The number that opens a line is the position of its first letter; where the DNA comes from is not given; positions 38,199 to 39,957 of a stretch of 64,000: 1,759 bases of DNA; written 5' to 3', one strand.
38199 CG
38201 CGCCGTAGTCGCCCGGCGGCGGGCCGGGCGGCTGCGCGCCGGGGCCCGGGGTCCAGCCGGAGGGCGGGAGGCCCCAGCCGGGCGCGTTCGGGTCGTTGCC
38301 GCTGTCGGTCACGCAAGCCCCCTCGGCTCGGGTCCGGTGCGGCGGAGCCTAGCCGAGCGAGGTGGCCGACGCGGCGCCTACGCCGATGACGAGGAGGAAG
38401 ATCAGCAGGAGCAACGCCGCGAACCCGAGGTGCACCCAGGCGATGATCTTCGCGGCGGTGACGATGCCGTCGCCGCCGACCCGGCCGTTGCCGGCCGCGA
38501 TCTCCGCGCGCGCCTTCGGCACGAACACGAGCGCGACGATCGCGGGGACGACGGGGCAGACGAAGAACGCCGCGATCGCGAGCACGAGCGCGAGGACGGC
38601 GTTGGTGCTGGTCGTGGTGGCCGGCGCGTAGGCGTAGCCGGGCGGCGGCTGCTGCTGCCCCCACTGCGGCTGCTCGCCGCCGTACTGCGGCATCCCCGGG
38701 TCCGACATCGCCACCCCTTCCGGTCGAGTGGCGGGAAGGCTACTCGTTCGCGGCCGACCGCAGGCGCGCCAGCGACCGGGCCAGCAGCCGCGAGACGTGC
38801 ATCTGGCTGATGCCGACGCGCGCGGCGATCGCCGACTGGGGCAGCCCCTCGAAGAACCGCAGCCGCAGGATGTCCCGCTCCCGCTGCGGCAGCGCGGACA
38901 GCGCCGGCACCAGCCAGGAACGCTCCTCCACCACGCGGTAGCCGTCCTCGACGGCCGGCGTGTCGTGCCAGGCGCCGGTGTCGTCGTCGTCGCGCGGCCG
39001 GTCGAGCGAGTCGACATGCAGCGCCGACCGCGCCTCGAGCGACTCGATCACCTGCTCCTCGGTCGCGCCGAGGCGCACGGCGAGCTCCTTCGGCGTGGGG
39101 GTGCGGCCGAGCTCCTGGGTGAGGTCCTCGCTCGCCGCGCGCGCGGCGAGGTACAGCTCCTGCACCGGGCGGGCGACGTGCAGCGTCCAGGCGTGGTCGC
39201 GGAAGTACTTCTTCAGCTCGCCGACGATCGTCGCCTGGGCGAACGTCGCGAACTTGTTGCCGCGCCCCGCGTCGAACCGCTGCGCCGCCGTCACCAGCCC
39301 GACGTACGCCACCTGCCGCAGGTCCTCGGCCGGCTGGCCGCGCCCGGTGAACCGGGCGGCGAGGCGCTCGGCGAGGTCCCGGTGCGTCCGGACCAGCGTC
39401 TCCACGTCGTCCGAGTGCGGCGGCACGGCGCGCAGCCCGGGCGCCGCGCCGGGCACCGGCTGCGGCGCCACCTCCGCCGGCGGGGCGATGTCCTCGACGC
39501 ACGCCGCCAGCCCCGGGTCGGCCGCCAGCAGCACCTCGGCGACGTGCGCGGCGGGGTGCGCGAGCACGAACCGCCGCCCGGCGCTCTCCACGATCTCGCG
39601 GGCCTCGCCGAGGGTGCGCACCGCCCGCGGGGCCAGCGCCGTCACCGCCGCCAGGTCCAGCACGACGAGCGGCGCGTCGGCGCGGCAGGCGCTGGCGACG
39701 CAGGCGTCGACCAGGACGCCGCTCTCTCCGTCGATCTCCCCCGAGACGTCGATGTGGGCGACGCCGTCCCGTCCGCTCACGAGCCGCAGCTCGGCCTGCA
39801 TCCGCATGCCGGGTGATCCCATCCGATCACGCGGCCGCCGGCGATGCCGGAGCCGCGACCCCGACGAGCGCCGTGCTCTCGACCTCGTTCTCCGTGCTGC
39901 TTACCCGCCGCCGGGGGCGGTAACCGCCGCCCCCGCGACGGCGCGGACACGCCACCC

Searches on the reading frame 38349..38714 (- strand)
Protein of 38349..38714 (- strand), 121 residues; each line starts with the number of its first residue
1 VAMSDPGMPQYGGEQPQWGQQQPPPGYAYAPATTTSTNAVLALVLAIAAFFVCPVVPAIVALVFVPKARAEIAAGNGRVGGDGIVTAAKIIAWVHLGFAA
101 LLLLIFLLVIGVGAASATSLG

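Call 13: search_protein_families(library=pfam, proteins=[window:38349-38714:-], max_evalue=0.01)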
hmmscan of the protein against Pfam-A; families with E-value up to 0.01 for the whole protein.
window:38349-38714:- (121 aa): 1 family
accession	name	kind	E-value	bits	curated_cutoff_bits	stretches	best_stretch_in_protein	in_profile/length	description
PF13828.11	DUF4190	-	5.5e-07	29.7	35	1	39-102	2-62/62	Domain of unknown function (DUF4190)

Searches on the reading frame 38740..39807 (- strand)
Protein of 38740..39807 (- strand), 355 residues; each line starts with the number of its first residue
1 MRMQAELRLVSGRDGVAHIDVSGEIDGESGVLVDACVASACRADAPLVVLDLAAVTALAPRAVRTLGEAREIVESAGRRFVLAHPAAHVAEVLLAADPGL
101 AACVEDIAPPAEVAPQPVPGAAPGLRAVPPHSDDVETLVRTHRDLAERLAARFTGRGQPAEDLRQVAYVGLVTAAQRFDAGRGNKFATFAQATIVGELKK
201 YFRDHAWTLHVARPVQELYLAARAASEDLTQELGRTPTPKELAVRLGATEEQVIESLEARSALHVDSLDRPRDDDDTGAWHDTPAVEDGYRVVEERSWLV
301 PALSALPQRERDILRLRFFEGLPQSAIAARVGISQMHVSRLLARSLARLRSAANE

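Call 13: search_protein_families(library=pfam, proteins=[window:38740-39807:-], max_evalue=0.01)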
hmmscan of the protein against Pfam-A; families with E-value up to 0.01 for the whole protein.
window:38740-39807:- (355 aa): 8 families
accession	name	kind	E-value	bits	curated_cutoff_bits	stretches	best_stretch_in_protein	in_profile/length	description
PF04545.22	Sigma70_r4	-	2.5e-17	62.6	24.1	1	302-350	1-49/50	Sigma-70, region 4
PF04542.20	Sigma70_r2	-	3.2e-17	62.5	24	1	138-208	1-71/71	Sigma-70 region 2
PF04539.22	Sigma70_r3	-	4e-11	43.3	25.3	1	223-279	7-61/78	Sigma-70 region 3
PF08281.18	Sigma70_r4_2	-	3.2e-10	39.9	25.7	1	302-349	7-54/54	Sigma-70, region 4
PF01740.26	STAS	-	8.4e-06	25.9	22.6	1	12-93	6-88/106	STAS domain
PF13466.11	STAS_2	-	9.4e-06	26.2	29.2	1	19-94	1-75/80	STAS domain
PF13384.12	HTH_23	-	0.00076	19.7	24.6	1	320-345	15-41/50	Homeodomain-like domain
PF13545.12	HTH_Crp_2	-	0.0017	18.7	27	0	321-344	22-45/70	Crp-like helix-turn-helix domain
